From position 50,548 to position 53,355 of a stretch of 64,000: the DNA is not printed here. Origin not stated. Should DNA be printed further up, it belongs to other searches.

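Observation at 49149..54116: MtrA/MtrB-like conduit without MtrC, coupled to an OmcS-related hexaheme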

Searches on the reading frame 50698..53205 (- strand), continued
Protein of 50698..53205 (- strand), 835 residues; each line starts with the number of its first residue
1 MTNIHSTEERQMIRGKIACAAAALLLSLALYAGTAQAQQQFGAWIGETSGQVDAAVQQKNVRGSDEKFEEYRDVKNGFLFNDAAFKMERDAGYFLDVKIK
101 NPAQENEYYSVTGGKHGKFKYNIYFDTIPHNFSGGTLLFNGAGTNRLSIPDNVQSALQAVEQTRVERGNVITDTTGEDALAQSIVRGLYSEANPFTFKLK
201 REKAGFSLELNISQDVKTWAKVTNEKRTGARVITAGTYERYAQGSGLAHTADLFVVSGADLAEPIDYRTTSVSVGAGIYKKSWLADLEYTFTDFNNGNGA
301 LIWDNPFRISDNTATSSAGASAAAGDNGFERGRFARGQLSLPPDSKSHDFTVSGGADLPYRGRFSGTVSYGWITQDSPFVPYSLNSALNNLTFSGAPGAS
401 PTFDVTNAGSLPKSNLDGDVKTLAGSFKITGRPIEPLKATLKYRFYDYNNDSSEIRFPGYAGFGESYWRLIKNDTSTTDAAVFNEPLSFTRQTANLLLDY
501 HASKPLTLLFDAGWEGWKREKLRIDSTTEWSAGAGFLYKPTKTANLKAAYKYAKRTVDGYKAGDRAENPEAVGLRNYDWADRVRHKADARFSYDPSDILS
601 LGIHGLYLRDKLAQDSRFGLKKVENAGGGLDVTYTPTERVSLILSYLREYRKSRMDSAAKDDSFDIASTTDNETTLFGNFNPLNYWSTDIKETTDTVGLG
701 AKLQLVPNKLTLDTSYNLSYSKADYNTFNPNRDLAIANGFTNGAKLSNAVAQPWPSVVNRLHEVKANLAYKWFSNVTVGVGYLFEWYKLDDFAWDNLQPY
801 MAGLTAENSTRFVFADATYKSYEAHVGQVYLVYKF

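Call 19: find_related_loci(query=A1, collection=genome_contigs, flank=10000)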
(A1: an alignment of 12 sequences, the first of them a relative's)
Query A1 (824 aa) in genome_contigs; peptide patterns used: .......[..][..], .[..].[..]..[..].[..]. (x = any residue, [..] = any of these).
57 stretches matched a pattern; 26 encode a relative of the query (tblastn E <= 1e-3); 25 distinct loci.
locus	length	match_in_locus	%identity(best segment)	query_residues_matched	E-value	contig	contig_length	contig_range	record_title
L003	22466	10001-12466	82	1-824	0e+0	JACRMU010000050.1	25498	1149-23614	MAG: Deltaproteobacteria bacterium isolate NC_groundwater_1915_Pr3_S2p5_65_9 SR2-18-S2p5_coassembly_scaffold_16551, whol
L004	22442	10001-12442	67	1-824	0e+0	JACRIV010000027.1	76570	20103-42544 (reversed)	MAG: Deltaproteobacteria bacterium isolate NC_groundwater_1812_Pr3_B-0.1um_65_61 SR-2_scaffold_141_538983, whole genome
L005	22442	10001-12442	50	12-824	0e+0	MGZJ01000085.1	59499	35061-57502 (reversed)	MAG: Geobacteraceae bacterium GWC2_53_11 gwc2_scaffold_875, whole genome shotgun sequence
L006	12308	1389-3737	49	38-824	0e+0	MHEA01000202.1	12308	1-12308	MAG: Nitrospirae bacterium GWC2_57_9 gwc2_scaffold_6214, whole genome shotgun sequence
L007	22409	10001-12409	47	13-824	0e+0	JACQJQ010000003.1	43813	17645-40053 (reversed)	MAG: Elusimicrobia bacterium isolate NC_groundwater_1155_Ag_S-0.1um_67_28 S_p1_S3_coassembly_k141_14143, whole genome sh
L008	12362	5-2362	48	6-824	0e+0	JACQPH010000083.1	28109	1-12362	MAG: Elusimicrobia bacterium isolate NC_groundwater_1302_Ag_S-0.2um_62_53 S_p2_S4_coassembly_k141_2255378, whole genome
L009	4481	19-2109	50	114-824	0e+0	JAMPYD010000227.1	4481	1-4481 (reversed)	MAG: Elusimicrobiota bacterium isolate R2F_R2FSRR_metabat.61 R2F_C12508, whole genome shotgun sequence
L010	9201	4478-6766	49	52-824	0e+0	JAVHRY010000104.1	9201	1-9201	MAG: Elusimicrobiales bacterium isolate WB02no17_58_19 NODE_5479_length_9201_cov_12.132298, whole genome shotgun sequenc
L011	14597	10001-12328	48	40-824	0e+0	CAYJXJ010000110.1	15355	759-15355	MAG TPA_asm: uncultured Elusimicrobia bacterium isolate ERP125453_co1_480 genome assembly, contig: NODE_4002_length_1535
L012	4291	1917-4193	48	52-824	0e+0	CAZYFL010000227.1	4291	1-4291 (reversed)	MAG TPA_asm: uncultured Elusimicrobiaceae bacterium isolate binchicken_co248_98 genome assembly, contig: NODE_39742_leng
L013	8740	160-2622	46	11-824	0e+0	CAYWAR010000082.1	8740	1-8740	MAG TPA_asm: uncultured Elusimicrobia sp. isolate binchicken_co248_100 genome assembly, contig: NODE_12013_length_8740_c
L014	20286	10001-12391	46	23-824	0e+0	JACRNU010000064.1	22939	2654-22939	MAG: Elusimicrobia bacterium isolate NC_groundwater_1943_Pr3_S-0.2um_66_9 scaffold_310084, whole genome shotgun sequence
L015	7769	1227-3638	44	4-824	0e+0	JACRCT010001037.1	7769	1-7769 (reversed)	MAG: Deltaproteobacteria bacterium isolate NC_groundwater_1653_Pr3_B-0.1um_69_9 SR-2_scaffold_141_3462133, whole genome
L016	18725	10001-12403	56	1-824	0e+0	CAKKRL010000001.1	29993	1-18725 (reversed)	Thermodesulfovibrionia bacterium isolate Hainich-H51-bin227-1 genome assembly, contig: H51-bin227_1_Hain_H51_02um_R1_500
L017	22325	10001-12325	45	38-824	0e+0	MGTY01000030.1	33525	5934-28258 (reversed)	MAG: Elusimicrobia bacterium GWA2_69_24 gwa2_scaffold_1715, whole genome shotgun sequence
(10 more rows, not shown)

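Call 47: predict_structure(alignment_id=A1)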
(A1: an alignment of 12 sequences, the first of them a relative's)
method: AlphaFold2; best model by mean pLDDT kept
length: 824 residues; sequences in the alignment: 12
mean_pLDDT: 63.5   pTM: 0.56
mean pLDDT of the five models: 63.5, 58.7, 56.7, 55.2, 42.4
residues with pLDDT >= 90: 156; 70-90: 209; 50-70: 174; < 50: 285
segments of 3 or more residues with pLDDT < 50: 1-72, 154-164, 223-249, 298-324, 370-374, 376-392, 397-406, 443-474, 552-567, 604-607, 647-670, 735-740, 782-807
pLDDT, mean of each block of 10 residues (from residue 1): 22 20 23 36 31 33 37 53 70 67 83 78 55 64 62 47 48 54 62 89 84 82 41 34 38 78 81 87 71 56 40 40 52 80 84 90 62 49 42 48 53 92 87 86 37 27 35 60 94 89 85 79 93 93 80 41 47 92 86 91 53 89 88 94 60 29 36 67 93 85 93 74 69 51 71 89 75 78 43 34 46 71 57
secondary structure, 60 per line:
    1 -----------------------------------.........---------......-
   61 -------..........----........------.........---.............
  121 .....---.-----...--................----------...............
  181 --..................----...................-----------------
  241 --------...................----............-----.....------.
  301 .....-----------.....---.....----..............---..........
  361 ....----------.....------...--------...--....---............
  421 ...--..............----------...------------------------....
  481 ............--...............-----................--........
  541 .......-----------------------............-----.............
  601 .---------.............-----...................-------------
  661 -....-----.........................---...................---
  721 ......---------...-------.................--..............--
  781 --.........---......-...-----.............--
elements in order (helices of 4 or more, strands of 3 or more residues): E36-44 H54-59 E68-77 E82-89 E96-104 E108-125 E135-137 H140-155 H166-180 E183-200 E205-223 E249-267 E272-283 E289-293 H300-305 H317-321 E325-329 E334-347 E351-364 H375-379 H402-405 E409-423 E426-439 E477-492 E495-509 E515-530 E533-547 E571-582 E588-601 E611-623 E629-647 H662-665 E674-695 E699-717 H721-726 E746-762 E765-778 H783-791 H795-800 E810-822

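Call 50: fold_search(model_id=the predicted structure, library=pdb)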
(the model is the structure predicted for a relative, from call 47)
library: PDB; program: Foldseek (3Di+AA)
matches with E <= 10: 745; with E <= 0.001: 212
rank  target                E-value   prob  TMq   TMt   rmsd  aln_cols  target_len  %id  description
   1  6r2q_B                8.2e-32  1.00  0.51  0.62   7.7       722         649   18  Structure of the Mtr complex (released 2020-04-22)
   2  4aip_A                4.5e-10  1.00  0.32  0.38  11.9       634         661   11  The FrpB iron transporter from Neisseria meningitidis (F3-3 variant) (released 2013-01-23)
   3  4aip_B                1.6e-09  1.00  0.33  0.39  11.7       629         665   11  The FrpB iron transporter from Neisseria meningitidis (F3-3 variant) (released 2013-01-23)
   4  4aip_C                2.4e-09  1.00  0.33  0.39  10.9       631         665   11  The FrpB iron transporter from Neisseria meningitidis (F3-3 variant) (released 2013-01-23)
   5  4aiq                  7.8e-09  1.00  0.32  0.39  11.3       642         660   10  The FrpB iron transporter from Neisseria meningitidis (F5-1 variant) (released 2013-01-23)
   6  4b7o                  1.4e-08  1.00  0.32  0.39  11.0       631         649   10  THE FrpB IRON TRANSPORTER FROM NEISSERIA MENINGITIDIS (F5-1 VARIANT) APOPROTEIN FORM (released 2013-01-23)
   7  4rdt_A                1.6e-08  1.00  0.33  0.41  11.6       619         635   10  Structure of the bacterial Zn-transporter ZnuD from Neisseria meningitidis (flexible conformation bound to a zinc ion) (released 2015-08-19)
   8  4rdt_B                5.1e-08  1.00  0.33  0.41  11.4       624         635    9  Structure of the bacterial Zn-transporter ZnuD from Neisseria meningitidis (flexible conformation bound to a zinc ion) (released 2015-08-19)
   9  5fr8_A                5.6e-08  1.00  0.31  0.35  13.3       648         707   10  Crystal structure of the siderophore receptor PirA from Acinetobacter baumannii (released 2016-05-11)
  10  5out                  6.5e-08  1.00  0.30  0.34  13.1       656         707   10  CRYSTAL STRUCTURE OF THE FERRIC ENTEROBACTIN RECEPTOR (PFEA) MUTANT (G324V) FROM PSEUDOMONAS AERUGINOSA (released 2018-09-05)
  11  9a2z_MODEL_1_A        7.6e-08  1.00  0.32  0.35  12.9       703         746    9  Model of E. coli FepA by in-cell photo-crosslinking MS and deep learning (released 2023-02-24)
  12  5mzs                  9.4e-08  1.00  0.31  0.35  12.9       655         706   10  Crystal structure of the ferric enterobactin receptor (PfeA) mutant (R480A_Q482A) from Pseudomonas aeruginosa (released 2018-02-14)
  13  2o5p_B                1.1e-07  1.00  0.28  0.30  19.3       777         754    8  Crystal structure of the full length ferric pyoverdine outer membrane receptor FpvA of Pseudomonas aeruginosa in its a (released 2007-10-30)
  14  9dir_B                1.2e-07  1.00  0.30  0.37  11.2       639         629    9  Cryo-EM structure of the heme/hemoglobin transporter ChuA, in complex with de novo designed binder G7 (released 2025-05-21)
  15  5m9b                  1.3e-07  1.00  0.30  0.34  12.1       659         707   10  Crystal structure of the ferric enterobactin receptor (PfeA) from Pseudomonas aeruginosa (released 2018-02-21)
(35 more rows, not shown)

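Call 51: search_protein_families(library=pfam, proteins=[L004:14182-14952:+, L004:14945-16915:+, L008:2661-3557:+, L008:5644-7620:+, L008:7624-9393:+, L010:6849-7859:+], max_evalue=0.001)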
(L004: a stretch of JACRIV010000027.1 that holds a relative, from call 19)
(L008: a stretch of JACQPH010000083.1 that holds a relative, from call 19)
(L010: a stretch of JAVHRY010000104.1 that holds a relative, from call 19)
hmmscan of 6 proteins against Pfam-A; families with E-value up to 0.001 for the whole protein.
L004:14182-14952:+ (257 aa): 2 families
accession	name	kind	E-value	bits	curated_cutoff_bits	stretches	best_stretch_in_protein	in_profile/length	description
PF14522.11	Cytochrome_C7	-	7.2e-08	32.6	24.8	0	177-257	14-66/67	Cytochrome c7 and related cytochrome c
PF22113.1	Mtrc-MtrF_II-IV_dom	-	2.3e-07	31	30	0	127-257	29-163/176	Outer membrane cytochrome MtrC/MtrF-like, domains II/IV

L004:14945-16915:+ (657 aa): 7 families
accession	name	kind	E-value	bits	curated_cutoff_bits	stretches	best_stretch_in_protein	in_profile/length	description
PF22113.1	Mtrc-MtrF_II-IV_dom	-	9.4e-13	48.5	30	2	57-157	79-166/176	Outer membrane cytochrome MtrC/MtrF-like, domains II/IV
PF14522.11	Cytochrome_C7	-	1.9e-10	40.9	24.8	0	106-194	6-67/67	Cytochrome c7 and related cytochrome c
PF09699.15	Paired_CXXCH_1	-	1.1e-07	31.8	20.6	0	233-244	6-17/41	Doubled CXXCH motif (Paired_CXXCH_1)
PF13435.11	Cytochrome_C554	-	2.5e-07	32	20.8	1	61-155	1-84/84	Cytochrome c554 and c-prime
PF02085.21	Cytochrom_CIII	-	5.1e-07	30.4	22.9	0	187-243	31-85/101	Class III cytochrome C family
PF02335.20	Cytochrom_C552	-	0.00017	21.2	24.1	1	182-316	83-203/438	Cytochrome c552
PF22678.1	Cytochrom_c_NrfB-like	-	0.0006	20.7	27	0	189-258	1-55/89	Cytochrome c-type protein NrfB-like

L008:2661-3557:+ (299 aa): 7 families
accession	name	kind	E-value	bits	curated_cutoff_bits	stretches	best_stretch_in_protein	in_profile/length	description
PF09699.15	Paired_CXXCH_1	-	8.1e-39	131.5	20.6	3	218-255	1-39/41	Doubled CXXCH motif (Paired_CXXCH_1)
PF14537.11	Cytochrom_c3_2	-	1.4e-15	58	25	2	123-208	1-79/79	Cytochrome c3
PF14522.11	Cytochrome_C7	-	2.5e-12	46.9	24.8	0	222-286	13-67/67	Cytochrome c7 and related cytochrome c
PF22113.1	Mtrc-MtrF_II-IV_dom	-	1.3e-10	41.5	30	2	23-77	111-169/176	Outer membrane cytochrome MtrC/MtrF-like, domains II/IV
PF22678.1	Cytochrom_c_NrfB-like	-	1.4e-09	38.7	27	1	67-142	1-72/89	Cytochrome c-type protein NrfB-like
PF03264.19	Cytochrom_NNT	-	0.00022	21.4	24.1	0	30-71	123-164/174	NapC/NirT cytochrome c family, N-terminal region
PF13435.11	Cytochrome_C554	-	0.00023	22.5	20.8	0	107-184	2-83/84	Cytochrome c554 and c-prime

L008:5644-7620:+ (659 aa): 6 families
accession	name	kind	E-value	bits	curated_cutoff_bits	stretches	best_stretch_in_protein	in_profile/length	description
PF14522.11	Cytochrome_C7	-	1e-15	57.7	24.8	2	175-254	10-66/67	Cytochrome c7 and related cytochrome c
PF01292.26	Ni_hydr_CYTB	-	4e-15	56.5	30.1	1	458-633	6-164/179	Prokaryotic cytochrome b561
PF09699.15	Paired_CXXCH_1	-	5.9e-15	55.1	20.6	1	219-257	6-39/41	Doubled CXXCH motif (Paired_CXXCH_1)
PF14537.11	Cytochrom_c3_2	-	8.7e-13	49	25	0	219-313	6-79/79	Cytochrome c3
PF22113.1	Mtrc-MtrF_II-IV_dom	-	2.4e-08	34.1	30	1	151-316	8-167/176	Outer membrane cytochrome MtrC/MtrF-like, domains II/IV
PF02085.21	Cytochrom_CIII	-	0.00017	22.3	22.9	0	143-188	40-85/101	Class III cytochrome C family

L008:7624-9393:+ (590 aa): 4 families
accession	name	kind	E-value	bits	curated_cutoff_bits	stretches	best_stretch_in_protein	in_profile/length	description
PF14522.11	Cytochrome_C7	-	3.5e-20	72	24.8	2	216-273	14-67/67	Cytochrome c7 and related cytochrome c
PF14537.11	Cytochrom_c3_2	-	5.2e-15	56.1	25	1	244-309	4-70/79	Cytochrome c3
PF03264.19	Cytochrom_NNT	-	7.3e-10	39.3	24.1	1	44-126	14-101/174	NapC/NirT cytochrome c family, N-terminal region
PF02085.21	Cytochrom_CIII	-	4.4e-08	33.8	22.9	1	233-311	20-90/101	Class III cytochrome C family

L010:6849-7859:+ (337 aa): 6 families
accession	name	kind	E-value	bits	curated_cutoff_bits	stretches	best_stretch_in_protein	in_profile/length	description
PF09699.15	Paired_CXXCH_1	-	7.4e-27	93.2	20.6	2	260-295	1-37/41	Doubled CXXCH motif (Paired_CXXCH_1)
PF14522.11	Cytochrome_C7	-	1.2e-12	47.9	24.8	0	233-295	4-67/67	Cytochrome c7 and related cytochrome c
PF14537.11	Cytochrom_c3_2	-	1.9e-12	47.9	25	1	163-250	2-79/79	Cytochrome c3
PF22113.1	Mtrc-MtrF_II-IV_dom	-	3.7e-09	36.8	30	1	241-324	5-89/176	Outer membrane cytochrome MtrC/MtrF-like, domains II/IV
PF02085.21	Cytochrom_CIII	-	0.0002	22.1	22.9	0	142-206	30-86/101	Class III cytochrome C family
PF22678.1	Cytochrom_c_NrfB-like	-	0.00049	21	27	0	186-242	24-79/89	Cytochrome c-type protein NrfB-like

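Call 56: find_encoding_contigs(protein=P0007, flank=10000, max_places=1)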
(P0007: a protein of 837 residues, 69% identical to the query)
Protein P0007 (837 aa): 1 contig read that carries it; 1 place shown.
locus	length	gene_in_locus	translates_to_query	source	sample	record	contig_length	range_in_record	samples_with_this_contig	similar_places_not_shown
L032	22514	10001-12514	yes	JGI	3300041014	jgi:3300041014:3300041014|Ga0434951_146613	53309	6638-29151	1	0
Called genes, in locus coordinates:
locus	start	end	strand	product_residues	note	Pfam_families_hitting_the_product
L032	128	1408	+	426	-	PF00270:DEAD, PF04851:ResIII (weak), PF00271:Helicase_C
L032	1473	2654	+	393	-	PF07995:GSDH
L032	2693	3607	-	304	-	PF20244:DUF6599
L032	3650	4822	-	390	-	PF00248:Aldo_ket_red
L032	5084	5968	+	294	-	PF12974:Phosphonate-bd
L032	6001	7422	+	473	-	PF17203:sCache_3_2 (weak), PF00672:HAMP, PF00512:HisKA, PF02518:HATPase_c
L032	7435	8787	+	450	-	PF00072:Response_reg, PF00158:Sigma54_activat, PF01078:Mg_chelatase (faint), PF14532:Sigma54_activ_2, PF07728:AAA_5, PF25601:AAA_lid_14, PF02954:HTH_8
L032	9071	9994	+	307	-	PF13435:Cytochrome_C554 (faint), PF22113:Mtrc-MtrF_II-IV_dom (faint), PF22678:Cytochrom_c_NrfB-like, PF09699:Paired_CXXCH_1, PF14537:Cytochrom_c3_2 (weak), PF09699:Paired_CXXCH_1, PF14522:Cytochrome_C7 (weak), PF09699:Paired_CXXCH_1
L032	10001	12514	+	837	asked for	PF11854:MtrB_PioB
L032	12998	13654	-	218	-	-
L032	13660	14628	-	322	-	-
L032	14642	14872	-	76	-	-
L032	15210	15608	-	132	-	-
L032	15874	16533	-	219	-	PF00912:Transgly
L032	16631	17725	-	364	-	-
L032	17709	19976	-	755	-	PF01555:N6_N4_Mtase (faint)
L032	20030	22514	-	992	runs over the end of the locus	PF13304:AAA_21 (faint), PF13175:AAA_15 (faint), PF13476:AAA_23, PF02463:SMC_N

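Call 57: find_encoding_contigs(protein=P0009, flank=10000, max_places=1)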
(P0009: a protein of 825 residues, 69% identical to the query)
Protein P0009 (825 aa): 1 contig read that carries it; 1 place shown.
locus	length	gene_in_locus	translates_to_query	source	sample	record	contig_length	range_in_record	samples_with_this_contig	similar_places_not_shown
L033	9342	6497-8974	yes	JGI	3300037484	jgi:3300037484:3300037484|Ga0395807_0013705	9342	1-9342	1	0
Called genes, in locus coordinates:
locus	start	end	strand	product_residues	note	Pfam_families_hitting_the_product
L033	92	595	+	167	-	PF01077:NIR_SIR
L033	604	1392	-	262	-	PF01925:TauE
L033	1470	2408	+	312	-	PF12974:Phosphonate-bd, PF12727:PBP_like (faint)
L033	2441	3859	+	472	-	PF17203:sCache_3_2, PF00672:HAMP, PF00512:HisKA, PF02518:HATPase_c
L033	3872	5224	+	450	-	PF00072:Response_reg, PF00158:Sigma54_activat, PF01078:Mg_chelatase (faint), PF14532:Sigma54_activ_2, PF07728:AAA_5, PF25601:AAA_lid_14, PF02954:HTH_8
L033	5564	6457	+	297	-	PF14522:Cytochrome_C7 (faint), PF13435:Cytochrome_C554 (faint), PF22113:Mtrc-MtrF_II-IV_dom (faint), PF22678:Cytochrom_c_NrfB-like, PF09699:Paired_CXXCH_1 (weak), PF14537:Cytochrom_c3_2 (weak), PF09699:Paired_CXXCH_1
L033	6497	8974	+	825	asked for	PF11854:MtrB_PioB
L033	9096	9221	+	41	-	-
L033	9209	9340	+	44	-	?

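Call 58: find_encoding_contigs(protein=P0012, flank=10000, max_places=1)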
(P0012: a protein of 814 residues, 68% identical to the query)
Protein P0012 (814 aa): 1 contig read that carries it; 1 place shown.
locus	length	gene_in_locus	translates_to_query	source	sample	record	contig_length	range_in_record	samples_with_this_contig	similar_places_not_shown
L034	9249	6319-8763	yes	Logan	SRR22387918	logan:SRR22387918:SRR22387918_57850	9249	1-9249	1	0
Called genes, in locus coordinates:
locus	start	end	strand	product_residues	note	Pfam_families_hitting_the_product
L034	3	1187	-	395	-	?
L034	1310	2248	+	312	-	PF12974:Phosphonate-bd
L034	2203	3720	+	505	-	PF17203:sCache_3_2, PF00672:HAMP (weak), PF00512:HisKA, PF02518:HATPase_c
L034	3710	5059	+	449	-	PF00072:Response_reg, PF00158:Sigma54_activat, PF14532:Sigma54_activ_2, PF07728:AAA_5, PF25601:AAA_lid_14, PF02954:HTH_8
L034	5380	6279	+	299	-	PF22113:Mtrc-MtrF_II-IV_dom (faint), PF22678:Cytochrom_c_NrfB-like, PF09699:Paired_CXXCH_1, PF14537:Cytochrom_c3_2 (weak), PF09699:Paired_CXXCH_1, PF14522:Cytochrome_C7 (weak), PF09699:Paired_CXXCH_1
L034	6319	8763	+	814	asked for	PF11854:MtrB_PioB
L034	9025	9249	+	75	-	?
